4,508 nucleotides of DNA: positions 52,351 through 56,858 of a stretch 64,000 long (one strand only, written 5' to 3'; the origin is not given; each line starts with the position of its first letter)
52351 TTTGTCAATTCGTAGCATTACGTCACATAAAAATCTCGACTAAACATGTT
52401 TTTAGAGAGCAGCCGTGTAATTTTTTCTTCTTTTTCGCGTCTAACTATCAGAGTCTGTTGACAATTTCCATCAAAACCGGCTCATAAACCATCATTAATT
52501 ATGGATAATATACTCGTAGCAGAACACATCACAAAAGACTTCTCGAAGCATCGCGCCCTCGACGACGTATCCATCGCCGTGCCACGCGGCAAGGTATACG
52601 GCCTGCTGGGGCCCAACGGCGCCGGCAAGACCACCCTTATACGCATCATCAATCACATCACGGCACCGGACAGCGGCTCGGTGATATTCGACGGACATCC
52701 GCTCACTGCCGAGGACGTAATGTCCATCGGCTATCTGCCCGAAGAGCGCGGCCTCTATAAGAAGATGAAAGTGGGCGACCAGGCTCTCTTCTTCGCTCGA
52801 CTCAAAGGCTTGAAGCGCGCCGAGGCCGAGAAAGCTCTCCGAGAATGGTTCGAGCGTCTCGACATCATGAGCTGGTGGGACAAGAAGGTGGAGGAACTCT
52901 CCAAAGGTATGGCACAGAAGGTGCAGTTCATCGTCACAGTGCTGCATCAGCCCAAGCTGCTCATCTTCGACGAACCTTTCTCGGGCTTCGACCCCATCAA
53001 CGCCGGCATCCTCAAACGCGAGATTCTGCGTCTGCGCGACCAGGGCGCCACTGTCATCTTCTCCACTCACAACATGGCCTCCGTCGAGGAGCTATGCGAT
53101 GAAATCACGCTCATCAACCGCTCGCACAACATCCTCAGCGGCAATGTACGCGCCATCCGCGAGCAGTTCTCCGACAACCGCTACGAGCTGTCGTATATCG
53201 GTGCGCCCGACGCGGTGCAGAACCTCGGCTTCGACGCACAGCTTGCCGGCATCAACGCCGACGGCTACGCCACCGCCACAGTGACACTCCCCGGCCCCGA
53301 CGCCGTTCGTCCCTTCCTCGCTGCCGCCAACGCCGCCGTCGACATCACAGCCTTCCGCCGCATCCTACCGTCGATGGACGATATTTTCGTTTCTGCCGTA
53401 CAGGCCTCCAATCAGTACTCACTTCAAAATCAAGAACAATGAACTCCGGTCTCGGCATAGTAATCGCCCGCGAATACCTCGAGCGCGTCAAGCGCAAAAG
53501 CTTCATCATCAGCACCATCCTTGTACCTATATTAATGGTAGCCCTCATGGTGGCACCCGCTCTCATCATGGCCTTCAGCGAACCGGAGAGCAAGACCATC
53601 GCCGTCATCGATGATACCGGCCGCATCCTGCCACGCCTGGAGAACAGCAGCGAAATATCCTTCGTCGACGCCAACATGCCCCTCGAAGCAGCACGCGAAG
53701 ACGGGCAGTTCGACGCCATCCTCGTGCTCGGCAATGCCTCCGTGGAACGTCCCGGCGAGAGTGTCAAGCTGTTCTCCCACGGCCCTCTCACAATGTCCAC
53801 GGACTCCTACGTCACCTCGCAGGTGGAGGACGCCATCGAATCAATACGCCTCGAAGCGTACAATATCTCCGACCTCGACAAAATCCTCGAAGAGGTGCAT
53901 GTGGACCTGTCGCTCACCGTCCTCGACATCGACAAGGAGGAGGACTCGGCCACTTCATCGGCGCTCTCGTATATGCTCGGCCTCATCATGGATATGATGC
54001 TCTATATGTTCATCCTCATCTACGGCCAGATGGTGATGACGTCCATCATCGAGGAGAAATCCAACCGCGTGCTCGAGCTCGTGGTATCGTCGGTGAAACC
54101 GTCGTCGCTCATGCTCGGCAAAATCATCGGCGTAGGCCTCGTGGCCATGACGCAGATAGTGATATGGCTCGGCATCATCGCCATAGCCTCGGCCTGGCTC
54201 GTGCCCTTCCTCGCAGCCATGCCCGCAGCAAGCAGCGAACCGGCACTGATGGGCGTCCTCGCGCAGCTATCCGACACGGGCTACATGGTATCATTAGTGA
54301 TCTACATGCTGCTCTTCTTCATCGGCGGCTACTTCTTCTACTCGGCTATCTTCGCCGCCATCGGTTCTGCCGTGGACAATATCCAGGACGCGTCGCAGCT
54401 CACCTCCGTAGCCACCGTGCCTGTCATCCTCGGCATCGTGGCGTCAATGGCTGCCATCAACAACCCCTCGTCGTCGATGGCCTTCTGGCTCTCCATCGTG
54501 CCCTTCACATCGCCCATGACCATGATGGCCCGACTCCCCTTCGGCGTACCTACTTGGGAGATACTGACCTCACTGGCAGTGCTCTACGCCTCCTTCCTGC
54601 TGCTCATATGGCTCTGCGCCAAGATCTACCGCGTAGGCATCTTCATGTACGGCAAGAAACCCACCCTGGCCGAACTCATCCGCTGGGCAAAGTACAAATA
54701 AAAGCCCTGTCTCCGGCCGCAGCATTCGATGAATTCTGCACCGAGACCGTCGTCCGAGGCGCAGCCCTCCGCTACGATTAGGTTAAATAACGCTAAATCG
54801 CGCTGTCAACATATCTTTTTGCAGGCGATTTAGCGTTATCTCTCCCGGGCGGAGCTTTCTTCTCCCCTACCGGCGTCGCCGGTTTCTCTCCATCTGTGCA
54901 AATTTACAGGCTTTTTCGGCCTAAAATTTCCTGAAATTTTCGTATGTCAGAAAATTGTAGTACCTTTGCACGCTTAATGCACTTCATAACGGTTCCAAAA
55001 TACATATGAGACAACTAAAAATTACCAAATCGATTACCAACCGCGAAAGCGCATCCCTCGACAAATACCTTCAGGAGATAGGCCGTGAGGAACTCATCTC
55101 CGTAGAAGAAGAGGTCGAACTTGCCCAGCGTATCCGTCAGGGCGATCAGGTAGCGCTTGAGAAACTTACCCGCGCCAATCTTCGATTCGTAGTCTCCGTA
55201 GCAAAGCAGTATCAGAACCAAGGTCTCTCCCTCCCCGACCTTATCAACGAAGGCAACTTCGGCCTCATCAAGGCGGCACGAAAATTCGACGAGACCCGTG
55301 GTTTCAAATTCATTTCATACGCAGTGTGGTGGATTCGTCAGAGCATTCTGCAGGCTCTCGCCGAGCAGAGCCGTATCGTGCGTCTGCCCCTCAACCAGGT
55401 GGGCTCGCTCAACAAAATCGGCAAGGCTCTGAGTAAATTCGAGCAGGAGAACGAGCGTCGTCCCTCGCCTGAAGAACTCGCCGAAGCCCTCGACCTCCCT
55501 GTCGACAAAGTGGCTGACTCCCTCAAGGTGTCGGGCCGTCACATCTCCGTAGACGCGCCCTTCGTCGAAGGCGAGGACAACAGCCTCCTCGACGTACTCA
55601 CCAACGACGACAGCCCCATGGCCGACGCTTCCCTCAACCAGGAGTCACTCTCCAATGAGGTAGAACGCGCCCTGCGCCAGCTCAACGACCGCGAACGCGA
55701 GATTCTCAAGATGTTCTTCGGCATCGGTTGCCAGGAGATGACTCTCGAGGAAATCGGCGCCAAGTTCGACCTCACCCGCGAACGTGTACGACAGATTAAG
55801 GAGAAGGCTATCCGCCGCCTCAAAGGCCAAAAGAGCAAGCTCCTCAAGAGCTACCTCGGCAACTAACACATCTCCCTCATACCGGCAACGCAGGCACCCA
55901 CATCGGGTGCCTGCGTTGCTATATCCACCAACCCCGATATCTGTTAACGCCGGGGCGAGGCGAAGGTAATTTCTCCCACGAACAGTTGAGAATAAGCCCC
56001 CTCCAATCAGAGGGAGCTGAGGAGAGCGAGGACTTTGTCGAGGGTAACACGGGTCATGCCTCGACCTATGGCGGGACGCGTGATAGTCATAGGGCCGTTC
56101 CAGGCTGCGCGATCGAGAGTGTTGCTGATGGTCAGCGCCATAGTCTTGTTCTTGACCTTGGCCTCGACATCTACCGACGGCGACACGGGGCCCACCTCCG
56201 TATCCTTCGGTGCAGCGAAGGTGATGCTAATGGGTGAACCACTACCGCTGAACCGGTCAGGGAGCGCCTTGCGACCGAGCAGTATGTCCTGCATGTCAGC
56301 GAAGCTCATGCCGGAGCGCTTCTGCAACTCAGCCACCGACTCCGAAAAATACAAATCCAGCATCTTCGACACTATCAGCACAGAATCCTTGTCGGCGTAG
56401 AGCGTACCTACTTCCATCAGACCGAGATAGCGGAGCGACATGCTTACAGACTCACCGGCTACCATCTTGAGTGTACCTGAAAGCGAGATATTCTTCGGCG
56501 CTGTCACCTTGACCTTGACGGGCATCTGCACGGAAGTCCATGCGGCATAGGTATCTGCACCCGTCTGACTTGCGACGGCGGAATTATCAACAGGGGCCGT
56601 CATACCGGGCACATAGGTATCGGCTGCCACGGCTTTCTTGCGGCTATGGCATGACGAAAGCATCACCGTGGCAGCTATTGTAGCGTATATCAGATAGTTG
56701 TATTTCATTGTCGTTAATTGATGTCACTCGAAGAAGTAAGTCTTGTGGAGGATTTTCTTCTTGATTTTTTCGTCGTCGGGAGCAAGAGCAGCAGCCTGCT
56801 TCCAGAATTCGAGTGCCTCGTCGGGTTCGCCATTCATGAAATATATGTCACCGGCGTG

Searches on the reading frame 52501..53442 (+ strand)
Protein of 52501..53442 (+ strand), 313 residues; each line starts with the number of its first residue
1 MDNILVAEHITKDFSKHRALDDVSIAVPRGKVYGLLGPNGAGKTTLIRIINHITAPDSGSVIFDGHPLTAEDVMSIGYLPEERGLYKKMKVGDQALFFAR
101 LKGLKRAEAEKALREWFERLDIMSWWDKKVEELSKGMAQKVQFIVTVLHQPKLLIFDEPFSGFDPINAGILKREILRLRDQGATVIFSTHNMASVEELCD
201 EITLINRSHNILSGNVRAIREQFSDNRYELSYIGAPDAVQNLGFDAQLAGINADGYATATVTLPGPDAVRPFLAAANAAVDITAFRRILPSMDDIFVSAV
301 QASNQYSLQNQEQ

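Call 76: search_protein_families(library=pfam, proteins=[window:52501-53442:+], max_evalue=0.00001)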
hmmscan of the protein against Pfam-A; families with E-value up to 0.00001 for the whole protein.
window:52501-53442:+ (313 aa): 3 families
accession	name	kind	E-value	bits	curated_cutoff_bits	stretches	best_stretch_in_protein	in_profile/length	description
PF00005.33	ABC_tran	-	3.5e-29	102.6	25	1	20-160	1-136/137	ABC transporter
PF13304.12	AAA_21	-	1.9e-13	51.6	27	1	131-193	236-301/304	AAA domain, putative AbiEii toxin, Type IV TA system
PF13732.12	DrrA1-3_C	-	1.3e-10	42.3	27.4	1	214-300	1-81/81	ATP-binding protein DrrA1-3-like, C-terminal domain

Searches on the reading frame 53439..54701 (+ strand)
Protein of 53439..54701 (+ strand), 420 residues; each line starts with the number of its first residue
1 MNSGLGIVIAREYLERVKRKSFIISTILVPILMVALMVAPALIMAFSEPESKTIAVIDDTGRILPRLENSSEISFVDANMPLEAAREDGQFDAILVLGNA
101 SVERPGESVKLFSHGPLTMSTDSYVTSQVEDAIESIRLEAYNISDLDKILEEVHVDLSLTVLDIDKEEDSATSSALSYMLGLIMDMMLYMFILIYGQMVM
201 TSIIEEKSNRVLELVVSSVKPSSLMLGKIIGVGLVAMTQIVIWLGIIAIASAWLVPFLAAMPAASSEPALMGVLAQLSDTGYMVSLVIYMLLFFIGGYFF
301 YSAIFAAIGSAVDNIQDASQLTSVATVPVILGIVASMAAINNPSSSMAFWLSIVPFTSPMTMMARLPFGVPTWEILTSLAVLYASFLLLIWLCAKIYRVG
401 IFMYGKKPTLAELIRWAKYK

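Call 76: search_protein_families(library=pfam, proteins=[window:53439-54701:+], max_evalue=0.00001)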
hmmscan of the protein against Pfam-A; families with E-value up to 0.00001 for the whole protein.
window:53439-54701:+ (420 aa): 1 family
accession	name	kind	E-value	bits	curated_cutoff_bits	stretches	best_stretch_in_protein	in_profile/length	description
PF12698.13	ABC2_membrane_3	-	3.8e-54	184.5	31.6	1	20-393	1-345/347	ABC-2 family transporter protein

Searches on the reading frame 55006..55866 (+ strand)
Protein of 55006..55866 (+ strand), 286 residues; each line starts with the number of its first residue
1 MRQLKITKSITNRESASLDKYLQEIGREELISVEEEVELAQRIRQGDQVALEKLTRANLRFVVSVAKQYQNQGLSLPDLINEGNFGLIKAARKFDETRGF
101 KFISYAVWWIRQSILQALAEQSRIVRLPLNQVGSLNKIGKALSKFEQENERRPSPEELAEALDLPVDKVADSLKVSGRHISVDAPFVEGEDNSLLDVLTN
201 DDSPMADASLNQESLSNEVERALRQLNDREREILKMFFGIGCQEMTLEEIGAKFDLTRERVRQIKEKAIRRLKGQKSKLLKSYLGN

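Call 76: search_protein_families(library=pfam, proteins=[window:55006-55866:+], max_evalue=0.00001)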
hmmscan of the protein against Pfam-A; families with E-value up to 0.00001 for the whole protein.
window:55006-55866:+ (286 aa): 4 families
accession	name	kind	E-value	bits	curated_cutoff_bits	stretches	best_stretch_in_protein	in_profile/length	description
PF04542.20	Sigma70_r2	-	2.6e-18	66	24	1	55-123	2-70/71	Sigma-70 region 2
PF04545.22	Sigma70_r4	-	3.9e-17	61.9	24.1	1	222-273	1-49/50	Sigma-70, region 4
PF04539.22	Sigma70_r3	-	2.5e-15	56.8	25.3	1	135-203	3-71/78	Sigma-70 region 3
PF00140.25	Sigma70_r1_2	-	5.5e-13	49.1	22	1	17-48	2-33/34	Sigma-70 factor, region 1.2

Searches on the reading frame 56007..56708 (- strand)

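Call 76: search_protein_families(library=pfam, proteins=[window:56007-56708:-], max_evalue=0.00001)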
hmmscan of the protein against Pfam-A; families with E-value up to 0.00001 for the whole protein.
window:56007-56708:- (233 aa): 1 family
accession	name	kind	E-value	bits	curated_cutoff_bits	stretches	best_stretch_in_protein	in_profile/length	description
PF14125.13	DUF4292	-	3.3e-08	33.9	23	1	61-156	10-106/209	Domain of unknown function (DUF4292)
